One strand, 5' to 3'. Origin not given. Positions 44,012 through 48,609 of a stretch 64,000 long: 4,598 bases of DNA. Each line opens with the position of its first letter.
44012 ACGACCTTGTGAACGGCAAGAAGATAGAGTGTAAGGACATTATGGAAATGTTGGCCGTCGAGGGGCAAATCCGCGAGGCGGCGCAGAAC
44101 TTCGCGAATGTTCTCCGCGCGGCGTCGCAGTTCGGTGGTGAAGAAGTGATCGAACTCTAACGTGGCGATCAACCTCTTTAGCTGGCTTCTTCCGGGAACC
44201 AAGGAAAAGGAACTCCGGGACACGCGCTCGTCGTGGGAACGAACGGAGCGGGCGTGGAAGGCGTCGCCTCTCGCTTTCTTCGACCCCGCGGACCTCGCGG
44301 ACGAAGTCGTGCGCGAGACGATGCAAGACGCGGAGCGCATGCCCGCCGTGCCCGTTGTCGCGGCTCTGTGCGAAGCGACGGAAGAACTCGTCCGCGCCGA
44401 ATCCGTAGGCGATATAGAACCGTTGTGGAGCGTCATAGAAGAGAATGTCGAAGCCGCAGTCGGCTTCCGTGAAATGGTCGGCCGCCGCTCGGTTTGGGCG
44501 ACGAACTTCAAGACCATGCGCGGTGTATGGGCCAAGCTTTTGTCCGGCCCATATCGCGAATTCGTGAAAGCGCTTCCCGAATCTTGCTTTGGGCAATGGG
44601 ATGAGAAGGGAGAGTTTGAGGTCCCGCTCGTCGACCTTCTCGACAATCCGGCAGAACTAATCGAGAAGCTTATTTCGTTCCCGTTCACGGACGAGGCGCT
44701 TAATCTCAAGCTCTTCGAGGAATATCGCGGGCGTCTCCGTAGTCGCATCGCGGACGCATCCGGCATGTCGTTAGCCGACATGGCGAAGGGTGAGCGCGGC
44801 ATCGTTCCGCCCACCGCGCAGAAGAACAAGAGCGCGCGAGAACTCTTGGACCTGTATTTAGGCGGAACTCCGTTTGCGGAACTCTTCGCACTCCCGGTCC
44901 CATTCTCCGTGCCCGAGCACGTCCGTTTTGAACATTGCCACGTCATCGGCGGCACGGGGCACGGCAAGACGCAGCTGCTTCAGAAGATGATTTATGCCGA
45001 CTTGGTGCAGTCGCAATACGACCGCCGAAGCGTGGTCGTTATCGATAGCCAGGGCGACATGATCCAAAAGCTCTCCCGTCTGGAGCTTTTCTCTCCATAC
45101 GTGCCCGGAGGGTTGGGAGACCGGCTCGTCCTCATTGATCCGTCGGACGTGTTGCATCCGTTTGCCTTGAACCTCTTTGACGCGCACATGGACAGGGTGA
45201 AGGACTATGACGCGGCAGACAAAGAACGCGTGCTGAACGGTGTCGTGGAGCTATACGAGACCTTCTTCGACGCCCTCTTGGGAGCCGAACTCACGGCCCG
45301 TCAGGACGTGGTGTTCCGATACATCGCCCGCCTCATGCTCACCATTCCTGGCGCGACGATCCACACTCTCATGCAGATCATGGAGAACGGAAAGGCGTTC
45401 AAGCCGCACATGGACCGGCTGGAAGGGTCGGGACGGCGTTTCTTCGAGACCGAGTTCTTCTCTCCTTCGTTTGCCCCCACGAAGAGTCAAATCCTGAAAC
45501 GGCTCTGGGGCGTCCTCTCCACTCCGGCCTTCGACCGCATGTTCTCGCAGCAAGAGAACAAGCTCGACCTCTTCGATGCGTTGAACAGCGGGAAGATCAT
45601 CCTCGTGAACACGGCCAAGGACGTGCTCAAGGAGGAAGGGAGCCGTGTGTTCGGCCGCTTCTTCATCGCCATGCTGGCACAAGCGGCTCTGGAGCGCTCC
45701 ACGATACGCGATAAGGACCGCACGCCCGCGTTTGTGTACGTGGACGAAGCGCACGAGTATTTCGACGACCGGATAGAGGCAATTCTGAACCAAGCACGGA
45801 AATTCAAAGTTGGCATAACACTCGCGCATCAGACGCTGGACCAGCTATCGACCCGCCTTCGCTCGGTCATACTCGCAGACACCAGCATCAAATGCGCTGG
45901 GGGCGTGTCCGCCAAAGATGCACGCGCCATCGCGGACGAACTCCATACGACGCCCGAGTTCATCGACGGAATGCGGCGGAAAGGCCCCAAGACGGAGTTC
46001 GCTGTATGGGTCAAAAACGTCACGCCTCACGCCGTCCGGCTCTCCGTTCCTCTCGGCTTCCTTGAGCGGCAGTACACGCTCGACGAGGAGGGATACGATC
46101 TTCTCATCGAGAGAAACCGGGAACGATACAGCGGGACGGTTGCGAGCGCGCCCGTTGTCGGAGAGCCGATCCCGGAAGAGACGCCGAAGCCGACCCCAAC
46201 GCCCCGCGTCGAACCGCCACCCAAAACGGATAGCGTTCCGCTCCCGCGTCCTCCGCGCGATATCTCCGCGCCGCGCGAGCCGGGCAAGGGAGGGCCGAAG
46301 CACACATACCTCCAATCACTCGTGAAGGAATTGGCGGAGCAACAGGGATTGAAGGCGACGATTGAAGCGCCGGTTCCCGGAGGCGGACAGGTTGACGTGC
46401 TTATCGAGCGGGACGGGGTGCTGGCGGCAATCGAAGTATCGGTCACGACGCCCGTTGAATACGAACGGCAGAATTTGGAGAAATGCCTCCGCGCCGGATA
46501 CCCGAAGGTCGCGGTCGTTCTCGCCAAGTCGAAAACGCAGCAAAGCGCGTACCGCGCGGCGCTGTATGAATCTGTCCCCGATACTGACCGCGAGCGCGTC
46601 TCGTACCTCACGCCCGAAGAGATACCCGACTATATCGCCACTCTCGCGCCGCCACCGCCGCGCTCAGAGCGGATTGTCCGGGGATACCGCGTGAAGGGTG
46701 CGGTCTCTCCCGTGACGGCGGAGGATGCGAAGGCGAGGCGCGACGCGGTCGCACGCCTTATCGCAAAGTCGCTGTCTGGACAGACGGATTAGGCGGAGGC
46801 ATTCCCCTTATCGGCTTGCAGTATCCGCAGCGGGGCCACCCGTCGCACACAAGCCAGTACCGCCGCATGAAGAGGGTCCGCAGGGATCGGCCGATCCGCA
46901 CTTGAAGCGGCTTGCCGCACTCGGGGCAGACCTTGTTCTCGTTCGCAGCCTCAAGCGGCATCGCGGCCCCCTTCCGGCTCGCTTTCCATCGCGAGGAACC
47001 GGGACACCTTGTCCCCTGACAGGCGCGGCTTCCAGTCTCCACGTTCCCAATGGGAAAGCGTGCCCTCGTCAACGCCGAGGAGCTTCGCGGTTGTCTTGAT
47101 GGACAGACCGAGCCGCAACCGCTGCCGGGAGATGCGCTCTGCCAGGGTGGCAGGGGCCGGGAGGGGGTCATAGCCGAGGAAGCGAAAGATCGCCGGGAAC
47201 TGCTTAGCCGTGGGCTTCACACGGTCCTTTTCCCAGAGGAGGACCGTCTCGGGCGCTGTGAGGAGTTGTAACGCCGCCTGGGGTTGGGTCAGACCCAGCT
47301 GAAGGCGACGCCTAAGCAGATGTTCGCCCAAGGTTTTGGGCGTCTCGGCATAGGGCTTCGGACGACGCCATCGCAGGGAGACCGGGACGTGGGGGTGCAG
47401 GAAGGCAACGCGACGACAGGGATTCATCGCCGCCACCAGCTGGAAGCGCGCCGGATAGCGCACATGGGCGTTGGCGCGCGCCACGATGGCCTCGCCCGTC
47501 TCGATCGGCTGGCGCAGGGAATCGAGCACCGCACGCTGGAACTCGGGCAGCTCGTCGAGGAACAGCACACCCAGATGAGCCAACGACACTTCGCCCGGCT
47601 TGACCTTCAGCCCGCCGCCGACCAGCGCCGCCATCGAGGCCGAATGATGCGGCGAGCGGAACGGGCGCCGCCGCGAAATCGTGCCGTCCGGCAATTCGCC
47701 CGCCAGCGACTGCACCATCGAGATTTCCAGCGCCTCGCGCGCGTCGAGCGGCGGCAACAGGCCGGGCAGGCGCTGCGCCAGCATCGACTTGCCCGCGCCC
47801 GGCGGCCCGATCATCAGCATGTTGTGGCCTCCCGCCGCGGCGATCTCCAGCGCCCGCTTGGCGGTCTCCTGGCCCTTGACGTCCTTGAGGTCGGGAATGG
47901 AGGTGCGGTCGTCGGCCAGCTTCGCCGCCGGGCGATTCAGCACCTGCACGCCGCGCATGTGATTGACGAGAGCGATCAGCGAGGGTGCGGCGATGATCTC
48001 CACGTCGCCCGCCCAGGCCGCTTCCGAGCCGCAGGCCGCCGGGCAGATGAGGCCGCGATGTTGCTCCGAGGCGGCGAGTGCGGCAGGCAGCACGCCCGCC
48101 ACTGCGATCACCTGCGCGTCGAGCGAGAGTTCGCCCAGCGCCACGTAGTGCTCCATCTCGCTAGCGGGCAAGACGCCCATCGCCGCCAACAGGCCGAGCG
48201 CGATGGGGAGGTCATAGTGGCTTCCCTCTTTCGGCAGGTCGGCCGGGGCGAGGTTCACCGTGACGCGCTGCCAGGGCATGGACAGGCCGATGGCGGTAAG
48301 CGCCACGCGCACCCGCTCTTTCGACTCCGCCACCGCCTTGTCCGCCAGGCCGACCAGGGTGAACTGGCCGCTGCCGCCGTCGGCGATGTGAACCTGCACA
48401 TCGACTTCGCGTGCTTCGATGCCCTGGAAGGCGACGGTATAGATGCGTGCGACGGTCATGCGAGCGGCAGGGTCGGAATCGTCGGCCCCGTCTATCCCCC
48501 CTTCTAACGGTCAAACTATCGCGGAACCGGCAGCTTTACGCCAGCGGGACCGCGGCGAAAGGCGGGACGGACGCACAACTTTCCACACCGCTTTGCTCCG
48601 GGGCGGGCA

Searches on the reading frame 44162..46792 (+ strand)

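Call 42: search_protein_families(library=pfam, proteins=[window:44162-46792:+], max_evalue=0.01)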
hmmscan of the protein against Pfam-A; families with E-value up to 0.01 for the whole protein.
window:44162-46792:+ (876 aa): 2 families
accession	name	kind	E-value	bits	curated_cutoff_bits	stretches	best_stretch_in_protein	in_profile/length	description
PF10412.15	TrwB_AAD_bind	-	3.9e-05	23.2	20.5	1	250-304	9-59/387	Type IV secretion-system coupling protein DNA-binding domain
PF01935.23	DUF87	-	0.0038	17.8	23.2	1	245-328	13-82/220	Helicase HerA, central domain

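Call 86: search_protein_families(library=phrogs, proteins=[window:44162-46792:+], max_evalue=0.01)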
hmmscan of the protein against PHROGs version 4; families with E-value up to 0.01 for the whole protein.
window:44162-46792:+ (876 aa): 3 families
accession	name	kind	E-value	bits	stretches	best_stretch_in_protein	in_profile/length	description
phrog_5156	-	unknown function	1.4e-26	93.8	1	261-602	416-740/824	-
phrog_7035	-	unknown function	2.2e-12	47.2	2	474-564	445-544/969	-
phrog_2666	-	head and packaging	1.1e-07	31.9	1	512-619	420-519/555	terminase large subunit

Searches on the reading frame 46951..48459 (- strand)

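Call 42: search_protein_families(library=pfam, proteins=[window:46951-48459:-], max_evalue=0.01)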
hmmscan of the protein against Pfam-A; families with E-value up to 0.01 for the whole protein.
window:46951-48459:- (502 aa): 9 families
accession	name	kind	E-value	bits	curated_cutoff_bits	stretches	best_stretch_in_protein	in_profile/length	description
PF01078.27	Mg_chelatase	-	1e-77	260.7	20.3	1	190-362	1-173/207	Magnesium chelatase, subunit ChlI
PF13541.12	ChlI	-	1.7e-37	128.4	27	1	21-141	1-119/121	Subunit ChlI of Mg-chelatase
PF01381.28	HTH_3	-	1.3e-11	44.8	23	2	445-485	3-41/55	Helix-turn-helix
PF13560.12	HTH_31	-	1.9e-09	38.1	27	1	439-480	2-44/64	Helix-turn-helix domain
PF07728.20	AAA_5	-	5.1e-09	36.7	22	1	213-349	1-125/139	AAA domain (dynein-related subfamily)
PF00493.29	MCM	-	5.7e-06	26.1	23.3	1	284-348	110-174/224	MCM P-loop domain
PF12844.13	HTH_19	-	5.3e-05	23.5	30.2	0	378-432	1-55/64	Helix-turn-helix domain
PF00158.32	Sigma54_activat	-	0.0002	21.5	20.2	0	284-346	82-142/168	Sigma-54 interaction domain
PF20030.5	bpMoxR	-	0.0014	18.1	27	0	201-232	21-52/205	MoxR domain in the MoxR-vWA-beta-propeller ternary systems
